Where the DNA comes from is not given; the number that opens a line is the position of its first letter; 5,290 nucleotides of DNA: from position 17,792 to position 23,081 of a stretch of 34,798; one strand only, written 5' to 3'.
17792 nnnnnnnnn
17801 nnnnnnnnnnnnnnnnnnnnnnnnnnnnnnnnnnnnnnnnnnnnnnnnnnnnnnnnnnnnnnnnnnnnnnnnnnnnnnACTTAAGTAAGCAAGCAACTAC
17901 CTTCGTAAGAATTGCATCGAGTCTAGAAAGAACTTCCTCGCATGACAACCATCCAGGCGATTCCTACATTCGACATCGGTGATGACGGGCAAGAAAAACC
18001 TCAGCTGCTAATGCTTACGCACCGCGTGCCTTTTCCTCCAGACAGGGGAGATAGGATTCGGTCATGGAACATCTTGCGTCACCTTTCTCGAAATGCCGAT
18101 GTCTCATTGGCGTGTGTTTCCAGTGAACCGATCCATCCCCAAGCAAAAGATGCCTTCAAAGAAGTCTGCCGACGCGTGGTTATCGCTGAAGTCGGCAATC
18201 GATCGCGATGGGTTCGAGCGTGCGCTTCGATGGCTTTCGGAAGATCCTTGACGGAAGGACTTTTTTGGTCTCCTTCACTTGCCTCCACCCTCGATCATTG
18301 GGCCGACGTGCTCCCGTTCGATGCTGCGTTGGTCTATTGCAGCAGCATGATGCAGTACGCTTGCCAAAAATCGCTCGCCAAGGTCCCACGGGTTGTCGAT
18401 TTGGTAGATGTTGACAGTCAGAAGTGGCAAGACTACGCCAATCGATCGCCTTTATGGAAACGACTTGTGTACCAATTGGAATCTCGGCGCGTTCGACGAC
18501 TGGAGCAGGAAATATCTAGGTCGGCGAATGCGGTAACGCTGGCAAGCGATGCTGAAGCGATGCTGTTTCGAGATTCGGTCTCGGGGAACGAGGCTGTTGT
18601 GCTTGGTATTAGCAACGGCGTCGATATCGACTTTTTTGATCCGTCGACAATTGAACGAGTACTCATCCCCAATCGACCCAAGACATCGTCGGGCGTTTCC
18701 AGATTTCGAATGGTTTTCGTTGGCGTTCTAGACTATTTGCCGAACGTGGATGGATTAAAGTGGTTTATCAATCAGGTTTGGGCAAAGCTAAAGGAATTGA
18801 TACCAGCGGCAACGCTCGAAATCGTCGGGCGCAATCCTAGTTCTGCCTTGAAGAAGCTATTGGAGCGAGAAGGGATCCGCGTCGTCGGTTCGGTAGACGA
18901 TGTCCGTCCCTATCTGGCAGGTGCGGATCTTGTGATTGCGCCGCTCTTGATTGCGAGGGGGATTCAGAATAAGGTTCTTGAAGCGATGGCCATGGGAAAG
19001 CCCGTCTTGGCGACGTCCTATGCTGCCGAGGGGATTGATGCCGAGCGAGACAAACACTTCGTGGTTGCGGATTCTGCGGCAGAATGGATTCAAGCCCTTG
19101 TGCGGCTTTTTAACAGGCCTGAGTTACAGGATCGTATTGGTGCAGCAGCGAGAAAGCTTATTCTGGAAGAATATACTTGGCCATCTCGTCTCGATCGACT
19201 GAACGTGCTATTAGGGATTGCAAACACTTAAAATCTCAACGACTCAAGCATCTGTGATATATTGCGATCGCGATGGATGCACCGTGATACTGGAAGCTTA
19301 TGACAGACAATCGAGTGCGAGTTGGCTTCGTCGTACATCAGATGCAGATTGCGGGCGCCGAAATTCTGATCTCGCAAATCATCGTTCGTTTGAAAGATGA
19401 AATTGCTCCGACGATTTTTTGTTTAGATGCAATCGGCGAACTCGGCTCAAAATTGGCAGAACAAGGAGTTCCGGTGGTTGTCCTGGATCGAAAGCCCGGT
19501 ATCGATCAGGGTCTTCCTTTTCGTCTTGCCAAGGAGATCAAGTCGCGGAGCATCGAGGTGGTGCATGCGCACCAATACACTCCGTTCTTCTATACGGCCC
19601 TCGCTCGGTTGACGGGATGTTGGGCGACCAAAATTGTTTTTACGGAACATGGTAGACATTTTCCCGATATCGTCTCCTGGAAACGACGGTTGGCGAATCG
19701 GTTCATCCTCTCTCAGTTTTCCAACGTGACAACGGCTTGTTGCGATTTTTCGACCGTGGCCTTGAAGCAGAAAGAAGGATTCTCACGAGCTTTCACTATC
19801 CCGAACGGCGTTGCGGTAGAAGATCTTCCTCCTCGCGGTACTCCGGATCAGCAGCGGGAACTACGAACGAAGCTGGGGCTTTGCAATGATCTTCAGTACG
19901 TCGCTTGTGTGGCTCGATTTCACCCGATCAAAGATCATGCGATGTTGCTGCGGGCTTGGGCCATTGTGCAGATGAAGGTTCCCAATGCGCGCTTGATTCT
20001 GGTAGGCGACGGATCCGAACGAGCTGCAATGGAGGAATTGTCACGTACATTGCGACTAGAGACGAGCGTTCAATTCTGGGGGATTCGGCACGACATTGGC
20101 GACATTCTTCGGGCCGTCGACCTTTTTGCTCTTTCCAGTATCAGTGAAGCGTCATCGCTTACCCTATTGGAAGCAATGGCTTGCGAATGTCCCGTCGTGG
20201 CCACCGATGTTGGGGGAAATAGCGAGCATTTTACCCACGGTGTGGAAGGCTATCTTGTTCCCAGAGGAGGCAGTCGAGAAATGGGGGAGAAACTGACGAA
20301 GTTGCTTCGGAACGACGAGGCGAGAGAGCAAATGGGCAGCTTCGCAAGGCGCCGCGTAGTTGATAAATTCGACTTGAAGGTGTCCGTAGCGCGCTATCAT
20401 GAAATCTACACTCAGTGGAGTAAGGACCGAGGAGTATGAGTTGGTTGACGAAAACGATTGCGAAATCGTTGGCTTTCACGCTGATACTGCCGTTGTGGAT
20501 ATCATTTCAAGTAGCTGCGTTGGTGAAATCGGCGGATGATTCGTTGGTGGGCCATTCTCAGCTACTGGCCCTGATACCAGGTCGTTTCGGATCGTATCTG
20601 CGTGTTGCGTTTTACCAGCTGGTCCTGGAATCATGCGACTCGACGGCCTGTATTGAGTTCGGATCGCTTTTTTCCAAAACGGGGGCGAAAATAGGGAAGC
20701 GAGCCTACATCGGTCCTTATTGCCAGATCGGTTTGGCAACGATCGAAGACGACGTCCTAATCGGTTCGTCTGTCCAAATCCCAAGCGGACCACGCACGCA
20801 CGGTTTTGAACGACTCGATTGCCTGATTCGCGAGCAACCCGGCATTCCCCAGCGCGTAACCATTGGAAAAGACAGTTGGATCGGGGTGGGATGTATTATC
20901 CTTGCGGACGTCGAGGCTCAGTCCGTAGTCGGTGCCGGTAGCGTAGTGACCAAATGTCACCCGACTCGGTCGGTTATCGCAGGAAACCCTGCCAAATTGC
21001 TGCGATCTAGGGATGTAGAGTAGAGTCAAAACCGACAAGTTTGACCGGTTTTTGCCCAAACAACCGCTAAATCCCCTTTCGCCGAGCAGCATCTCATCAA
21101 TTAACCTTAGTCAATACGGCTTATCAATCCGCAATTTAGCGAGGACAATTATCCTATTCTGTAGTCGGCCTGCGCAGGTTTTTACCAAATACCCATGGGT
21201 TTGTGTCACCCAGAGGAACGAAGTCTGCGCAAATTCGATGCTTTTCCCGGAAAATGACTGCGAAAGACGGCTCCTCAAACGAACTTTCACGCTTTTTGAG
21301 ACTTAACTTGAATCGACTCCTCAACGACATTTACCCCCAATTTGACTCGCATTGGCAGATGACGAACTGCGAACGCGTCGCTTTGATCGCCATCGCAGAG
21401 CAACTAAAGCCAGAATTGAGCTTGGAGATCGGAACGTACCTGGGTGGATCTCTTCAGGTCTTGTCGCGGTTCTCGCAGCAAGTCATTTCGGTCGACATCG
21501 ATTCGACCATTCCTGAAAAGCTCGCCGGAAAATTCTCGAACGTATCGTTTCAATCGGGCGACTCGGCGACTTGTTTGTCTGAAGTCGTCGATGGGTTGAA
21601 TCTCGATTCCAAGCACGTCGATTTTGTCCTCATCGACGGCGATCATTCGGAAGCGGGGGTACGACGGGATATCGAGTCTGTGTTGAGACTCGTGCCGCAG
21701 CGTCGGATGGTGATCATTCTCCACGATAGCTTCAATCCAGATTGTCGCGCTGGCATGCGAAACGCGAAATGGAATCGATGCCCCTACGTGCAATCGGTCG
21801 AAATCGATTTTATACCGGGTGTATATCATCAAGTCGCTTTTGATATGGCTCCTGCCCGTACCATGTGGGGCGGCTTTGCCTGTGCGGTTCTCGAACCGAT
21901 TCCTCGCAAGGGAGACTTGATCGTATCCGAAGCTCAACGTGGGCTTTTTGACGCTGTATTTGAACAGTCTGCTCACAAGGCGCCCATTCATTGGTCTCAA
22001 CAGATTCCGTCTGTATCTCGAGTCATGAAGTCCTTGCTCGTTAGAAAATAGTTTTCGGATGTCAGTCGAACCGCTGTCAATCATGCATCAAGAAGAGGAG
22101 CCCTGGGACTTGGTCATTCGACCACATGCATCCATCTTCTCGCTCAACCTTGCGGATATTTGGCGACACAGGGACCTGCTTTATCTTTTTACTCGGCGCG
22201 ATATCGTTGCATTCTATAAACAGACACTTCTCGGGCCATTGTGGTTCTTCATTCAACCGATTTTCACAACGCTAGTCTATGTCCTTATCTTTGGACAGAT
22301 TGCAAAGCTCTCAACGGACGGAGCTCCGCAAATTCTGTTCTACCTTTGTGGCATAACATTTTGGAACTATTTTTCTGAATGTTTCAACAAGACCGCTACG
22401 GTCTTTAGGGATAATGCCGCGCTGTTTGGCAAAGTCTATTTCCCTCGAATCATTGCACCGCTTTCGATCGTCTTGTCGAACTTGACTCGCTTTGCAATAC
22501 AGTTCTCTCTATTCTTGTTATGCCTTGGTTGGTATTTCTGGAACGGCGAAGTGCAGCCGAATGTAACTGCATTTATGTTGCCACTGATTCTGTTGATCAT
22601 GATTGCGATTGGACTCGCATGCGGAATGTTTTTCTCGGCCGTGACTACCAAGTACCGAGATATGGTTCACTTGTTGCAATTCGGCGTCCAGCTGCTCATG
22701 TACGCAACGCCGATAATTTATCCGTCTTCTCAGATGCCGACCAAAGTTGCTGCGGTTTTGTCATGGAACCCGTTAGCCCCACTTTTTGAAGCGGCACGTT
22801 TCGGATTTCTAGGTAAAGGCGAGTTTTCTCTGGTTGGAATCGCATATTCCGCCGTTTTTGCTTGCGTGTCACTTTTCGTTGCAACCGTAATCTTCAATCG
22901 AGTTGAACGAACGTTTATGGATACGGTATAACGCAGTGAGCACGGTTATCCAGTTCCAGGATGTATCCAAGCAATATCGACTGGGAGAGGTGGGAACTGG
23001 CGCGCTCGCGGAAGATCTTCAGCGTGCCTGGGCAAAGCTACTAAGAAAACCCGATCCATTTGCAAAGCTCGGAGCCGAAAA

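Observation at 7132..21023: Exosortase/EpsI glycan module with a rearranged, fused and partly missing gene set in a planctomycete-like background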

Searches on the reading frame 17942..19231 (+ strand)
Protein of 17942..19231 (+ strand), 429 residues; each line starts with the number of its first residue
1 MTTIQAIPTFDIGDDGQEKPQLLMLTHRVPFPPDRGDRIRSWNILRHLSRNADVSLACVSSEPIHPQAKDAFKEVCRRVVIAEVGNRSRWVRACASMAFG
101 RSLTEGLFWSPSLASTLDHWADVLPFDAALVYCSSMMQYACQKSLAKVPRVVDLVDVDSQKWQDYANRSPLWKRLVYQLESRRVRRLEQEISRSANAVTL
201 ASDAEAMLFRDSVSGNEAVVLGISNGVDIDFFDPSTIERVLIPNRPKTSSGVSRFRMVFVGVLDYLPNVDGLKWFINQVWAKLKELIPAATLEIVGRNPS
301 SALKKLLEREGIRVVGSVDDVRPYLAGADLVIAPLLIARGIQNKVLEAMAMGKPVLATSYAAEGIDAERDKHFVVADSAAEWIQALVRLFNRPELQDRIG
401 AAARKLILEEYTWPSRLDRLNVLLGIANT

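Call 3: search_protein_families(library=ncbifam, proteins=[window:17942-19231:+], max_evalue=0.001)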
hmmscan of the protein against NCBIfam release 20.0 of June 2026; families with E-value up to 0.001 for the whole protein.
window:17942-19231:+ (429 aa): 9 families
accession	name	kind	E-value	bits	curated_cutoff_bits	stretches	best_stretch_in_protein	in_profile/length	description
TIGR03087.1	stp1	hypoth_equivalog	1.9e-127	425.7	316.65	1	22-424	1-394/397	TIGR03087 family PEP-CTERM/XrtA system glycosyltransferase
TIGR03088.1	stp2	hypoth_equivalog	1.1e-18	67.5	409.05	1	196-418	139-364/374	TIGR03088 family PEP-CTERM/XrtA system glycosyltransferase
TIGR04063.1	stp3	hypoth_equivalog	4.7e-08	32.3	442.05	1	181-419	144-387/397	TIGR04063 family PEP-CTERM/XrtA system glycosyltransferase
NF038229.1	Glyco4_Geo_Pelo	equivalog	2.4e-07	30.1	400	1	325-413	235-322/338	GPMC system family 4 glycosyltransferase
NF041876.1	EPS_EpsE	equivalog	2.9e-07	30.1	400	1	309-412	275-381/389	exopolysaccharide biosynthesis GT4 family glycosyltransferase EpsE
NF012028.0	PRK15484.1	subfamily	0.00022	20.4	618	1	317-418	266-369/380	lipopolysaccharide N-acetylglucosaminyltransferase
NF047684.1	TeichurnBiosyTuaC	equivalog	0.00046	19.2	550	1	190-411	160-373/391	teichuronic acid biosynthesis protein TuaC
NF053787.1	GlcN_PG_synth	equivalog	0.00049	19.1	480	1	345-420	278-352/361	N-acetylglucosaminyl phosphatidylglycerol synthase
TIGR03449.1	mycothiol_MshA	equivalog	0.00083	18.4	462.5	0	181-420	151-396/406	D-inositol-3-phosphate glycosyltransferase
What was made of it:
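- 17942..19231 (+): TIGR03087-family PEP-CTERM/XrtA-system glycosyltransferase. 425.7 > 316.65 (call 3).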

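Call 4: search_protein_families(library=pfam, proteins=[window:17942-19231:+], max_evalue=0.001)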
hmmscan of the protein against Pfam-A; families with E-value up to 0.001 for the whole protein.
window:17942-19231:+ (429 aa): 4 families
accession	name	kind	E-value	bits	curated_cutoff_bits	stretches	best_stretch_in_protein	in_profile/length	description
PF13692.12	Glyco_trans_1_4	-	2.3e-28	99.7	27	1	255-391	2-141/142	Glycosyl transferases group 1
PF00534.26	Glycos_transf_1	-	2.4e-10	40.6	26.4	1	253-405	14-171/172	Glycosyl transferases group 1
PF13524.12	Glyco_trans_1_2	-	1.2e-09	38.8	25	1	285-420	11-142/144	Glycosyl transferase-like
PF13579.12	Glyco_trans_4_4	-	0.0002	22.2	29.7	1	43-219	9-152/158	Glycosyl transferase 4-like domain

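Call 10: find_encoding_contigs(protein=window:17942-19231:+, flank=10000, max_places=4)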
Protein window:17942-19231:+ (429 aa): no gene with exactly this product is on record in the collection.

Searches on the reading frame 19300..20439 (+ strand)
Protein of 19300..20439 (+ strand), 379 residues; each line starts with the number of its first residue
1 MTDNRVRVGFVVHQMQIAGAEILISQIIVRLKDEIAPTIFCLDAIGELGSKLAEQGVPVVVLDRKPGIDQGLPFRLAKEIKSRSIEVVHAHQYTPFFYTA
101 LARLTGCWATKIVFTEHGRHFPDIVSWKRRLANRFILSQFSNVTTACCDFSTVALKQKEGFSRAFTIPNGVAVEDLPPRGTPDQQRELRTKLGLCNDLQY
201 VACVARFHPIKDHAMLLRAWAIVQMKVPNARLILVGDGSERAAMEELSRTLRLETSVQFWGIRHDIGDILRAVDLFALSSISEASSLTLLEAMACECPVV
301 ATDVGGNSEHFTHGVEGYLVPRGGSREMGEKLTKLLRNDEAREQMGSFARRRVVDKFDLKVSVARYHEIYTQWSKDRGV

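Call 3: search_protein_families(library=ncbifam, proteins=[window:19300-20439:+], max_evalue=0.001)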
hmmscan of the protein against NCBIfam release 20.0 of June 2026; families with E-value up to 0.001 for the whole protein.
window:19300-20439:+ (379 aa): 37 families (the best 25 are shown)
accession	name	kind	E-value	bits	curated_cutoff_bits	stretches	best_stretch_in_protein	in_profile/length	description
TIGR03088.1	stp2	hypoth_equivalog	4e-62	210.4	409.05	1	8-372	4-372/374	TIGR03088 family PEP-CTERM/XrtA system glycosyltransferase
TIGR03999.1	thiol_BshA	equivalog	6.9e-44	150.3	273.7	1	75-372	75-372/375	N-acetyl-alpha-D-glucosaminyl L-malate synthase BshA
NF041876.1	EPS_EpsE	equivalog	4.1e-31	108.6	400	1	200-362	216-385/389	exopolysaccharide biosynthesis GT4 family glycosyltransferase EpsE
TIGR04063.1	stp3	hypoth_equivalog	4.6e-25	88.3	442.05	1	134-372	152-394/397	TIGR04063 family PEP-CTERM/XrtA system glycosyltransferase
NF038011.1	PelF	equivalog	5.1e-22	78.6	100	1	162-370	280-489/489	GT4 family glycosyltransferase PelF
TIGR03449.1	mycothiol_MshA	equivalog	1.2e-21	77.1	462.5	1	181-372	203-402/406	D-inositol-3-phosphate glycosyltransferase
TIGR02149.1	glgA_Coryne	subfamily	1e-18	67.7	302.4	1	160-371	158-388/391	glycogen synthase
NF050063.1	ProtGlycPglJ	equivalog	2.7e-18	66.3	500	1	197-365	193-357/363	N-acetylgalactosamine-N,N'-diacetylbacillosaminyl-diphospho-undecaprenol 4-alpha-N-acetylgalactosaminyltransferase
NF038229.1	Glyco4_Geo_Pelo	equivalog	6.4e-18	64.9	400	1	199-372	162-335/338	GPMC system family 4 glycosyltransferase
NF047684.1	TeichurnBiosyTuaC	equivalog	4.2e-17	62.2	550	1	162-372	185-388/391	teichuronic acid biosynthesis protein TuaC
TIGR04157.1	glyco_rSAM_CFB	subfamily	1.5e-16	60.4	400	1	164-370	195-406/406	TIGR04157 family glycosyltransferase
NF047880.1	glyco_SdgA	exception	2.4e-16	59.4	800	1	200-368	317-485/488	serine-aspartate repeat adhesin O-glycosyltransferase SdgA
NF011726.0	PRK15179.1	equivalog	1e-14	53.8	733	1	199-370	518-691/694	Vi polysaccharide biosynthesis protein TviE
NF053787.1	GlcN_PG_synth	equivalog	1.2e-14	54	480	1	157-372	159-358/361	N-acetylglucosaminyl phosphatidylglycerol synthase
TIGR04047.1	MSMEG_0565_glyc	hypoth_equivalog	7.9e-13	48.2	259.85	1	162-371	159-372/373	MSMEG_0565 family glycosyltransferase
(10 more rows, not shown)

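Call 4: search_protein_families(library=pfam, proteins=[window:19300-20439:+], max_evalue=0.001)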
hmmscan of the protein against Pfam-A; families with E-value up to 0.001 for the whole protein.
window:19300-20439:+ (379 aa): 5 families
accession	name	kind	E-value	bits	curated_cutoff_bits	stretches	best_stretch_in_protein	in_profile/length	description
PF00534.26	Glycos_transf_1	-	1.2e-35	123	26.4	1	185-351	2-171/172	Glycosyl transferases group 1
PF13692.12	Glyco_trans_1_4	-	6.1e-33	114.5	27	1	200-338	3-142/142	Glycosyl transferases group 1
PF13439.12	Glyco_transf_4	-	1e-13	52.1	28.5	1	19-174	3-169/170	Glycosyltransferase Family 4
PF13524.12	Glyco_trans_1_2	-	3.8e-10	40.3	25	1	282-360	60-136/144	Glycosyl transferase-like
PF13579.12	Glyco_trans_4_4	-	5.2e-08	33.8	29.7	1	35-150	19-138/158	Glycosyl transferase 4-like domain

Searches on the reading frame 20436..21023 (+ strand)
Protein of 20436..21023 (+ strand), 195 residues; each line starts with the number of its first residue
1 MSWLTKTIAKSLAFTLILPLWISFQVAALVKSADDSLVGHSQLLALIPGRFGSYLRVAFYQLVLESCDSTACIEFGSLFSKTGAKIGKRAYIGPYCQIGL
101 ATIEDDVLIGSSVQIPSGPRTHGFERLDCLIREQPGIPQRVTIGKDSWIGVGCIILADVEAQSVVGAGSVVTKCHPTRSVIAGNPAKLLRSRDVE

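Call 3: search_protein_families(library=ncbifam, proteins=[window:20436-21023:+], max_evalue=0.001)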
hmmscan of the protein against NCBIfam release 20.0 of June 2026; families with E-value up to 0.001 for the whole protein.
window:20436-21023:+ (195 aa): 30 families (the best 25 are shown)
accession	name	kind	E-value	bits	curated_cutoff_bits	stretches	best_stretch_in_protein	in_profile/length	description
TIGR03308.1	phn_thr-fam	hypoth_equivalog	5e-13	49.4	201.65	1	139-192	107-162/204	phosphonate metabolim protein, transferase hexapeptide repeat family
NF007240.0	PRK09677.1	equivalog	2.1e-12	46.9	243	1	100-195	85-187/192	putative lipopolysaccharide biosynthesis O-acetyl transferase WbbJ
TIGR03570.1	NeuD_NnaD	subfamily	1e-11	44.8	160.8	1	140-187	153-202/202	NeuD/PglB/VioB family sugar acetyltransferase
NF007797.0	PRK10502.1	subfamily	7.9e-09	35.4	192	1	139-192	124-179/183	WcaF family extracellular polysaccharide biosynthesis acetyltransferase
NF007499.0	PRK10092.1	equivalog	1.4e-08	34.7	314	1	138-190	127-181/183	maltose O-acetyltransferase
NF007076.0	PRK09527.1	equivalog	3.7e-08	33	347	1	102-191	97-184/203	galactoside O-acetyltransferase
NF041874.1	EPS_EpsC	equivalog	1.6e-07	31.2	150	1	139-192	112-167/168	serine O-acetyltransferase EpsC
NF000311.1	Vat_ABCDEFH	equivalog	2.7e-07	30.4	300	1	123-192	94-164/201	Vat family streptogramin A O-acetyltransferase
TIGR03532.1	DapD_Ac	equivalog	4.9e-07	29.6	231.75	1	135-193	155-215/231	2,3,4,5-tetrahydropyridine-2,6-dicarboxylate N-acetyltransferase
NF050158.1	CarbAnhydGPos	equivalog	2.3e-06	27.4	250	1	141-191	88-142/172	gamma carbonic anhydrase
NF000147.1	stregram_VatF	exception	2.5e-06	27.1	400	1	122-192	103-174/221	streptogramin A O-acetyltransferase Vat(F)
NF058585.1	HptprglPActTf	PfamEq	2.6e-06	27.1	300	1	140-192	106-160/172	heptaprenylglyceryl phosphate O-acetyltransferase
NF000097.1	stregram_VatC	exception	3.6e-06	27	425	1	85-192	61-172/212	streptogramin A O-acetyltransferase Vat(C)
NF000504.1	stregram_VatH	exception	4.7e-06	26.6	475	1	86-192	61-171/216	streptogramin A O-acetyltransferase Vat(H)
NF000101.1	stregram_VatA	exception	6e-06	26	450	1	86-192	62-172/219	streptogramin A O-acetyltransferase Vat(A)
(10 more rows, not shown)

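Call 4: search_protein_families(library=pfam, proteins=[window:20436-21023:+], max_evalue=0.001)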
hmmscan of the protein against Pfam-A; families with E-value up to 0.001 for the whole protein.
window:20436-21023:+ (195 aa): 3 families
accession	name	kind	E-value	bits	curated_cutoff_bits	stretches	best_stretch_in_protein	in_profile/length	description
PF00132.30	Hexapep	-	1.6e-10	40.6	27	1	83-115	1-34/36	Bacterial transferase hexapeptide (six repeats)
PF14602.12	Hexapep_2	-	4e-08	33.3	27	1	141-173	2-34/34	Hexapeptide repeat of succinyl-transferase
PF25084.1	LbH_EIF2B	-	0.00085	19.7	54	0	85-115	40-70/105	EIF2B subunit epsilon LbH domain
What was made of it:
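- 20436..21023 (+): Hexapeptide-repeat sugar acetyltransferase. PF00132 and PF14602 (call 4).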

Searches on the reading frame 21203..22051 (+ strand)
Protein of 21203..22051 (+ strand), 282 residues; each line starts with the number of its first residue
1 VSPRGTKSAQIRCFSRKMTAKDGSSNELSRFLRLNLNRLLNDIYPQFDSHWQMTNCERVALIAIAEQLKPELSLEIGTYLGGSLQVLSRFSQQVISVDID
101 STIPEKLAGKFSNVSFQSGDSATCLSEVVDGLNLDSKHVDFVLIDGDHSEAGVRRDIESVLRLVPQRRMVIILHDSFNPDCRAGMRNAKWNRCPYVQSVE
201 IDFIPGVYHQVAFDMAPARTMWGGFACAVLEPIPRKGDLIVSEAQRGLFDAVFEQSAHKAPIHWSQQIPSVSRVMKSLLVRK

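Call 5: search_protein_families(library=ncbifam, proteins=[window:21203-22051:+], max_evalue=0.00001)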
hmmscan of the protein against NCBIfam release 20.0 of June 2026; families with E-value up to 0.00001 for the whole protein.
window:21203-22051:+ (282 aa): 0 families

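Call 17: search_protein_families(library=pfam, proteins=[window:21203-22051:+], max_evalue=0.01)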
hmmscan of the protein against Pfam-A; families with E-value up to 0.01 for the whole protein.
window:21203-22051:+ (282 aa): 2 families
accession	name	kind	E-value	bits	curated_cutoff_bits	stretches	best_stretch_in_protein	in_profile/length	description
PF13578.12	Methyltransf_24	-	1.9e-09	38.8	26.3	1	74-175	1-104/105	Methyltransferase domain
PF04989.18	RMNT_CmcI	-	1.2e-05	25.6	23.2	1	63-192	26-165/206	Rhamnosyl O-methyltransferase/CmcI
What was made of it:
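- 21203..22051 (+): Class I SAM methyltransferase (Methyltransf_24/CmcI-like). Call 17.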

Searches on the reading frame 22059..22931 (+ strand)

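Call 5: search_protein_families(library=ncbifam, proteins=[window:22059-22931:+], max_evalue=0.00001)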
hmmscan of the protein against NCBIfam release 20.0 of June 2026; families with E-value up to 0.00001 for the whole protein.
window:22059-22931:+ (290 aa): 2 families
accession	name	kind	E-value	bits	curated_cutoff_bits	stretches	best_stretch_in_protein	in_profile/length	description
NF050109.1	galactan_ABC_perm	equivalog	4.3e-19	69.1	380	1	30-279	13-261/272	galactan export ABC transporter permease subunit Wzm/RfbD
NF050053.1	CapPschTportKpsM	equivalog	1.4e-13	51.4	300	1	43-279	8-247/257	capsule polysaccharide transporter KpsM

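Call 17: search_protein_families(library=pfam, proteins=[window:22059-22931:+], max_evalue=0.01)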
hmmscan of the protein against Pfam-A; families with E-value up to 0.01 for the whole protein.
window:22059-22931:+ (290 aa): 1 family
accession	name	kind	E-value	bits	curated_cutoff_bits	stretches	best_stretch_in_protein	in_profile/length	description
PF01061.29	ABC2_membrane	-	7.5e-21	75.1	26.9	1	41-250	3-210/211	ABC-2 type transporter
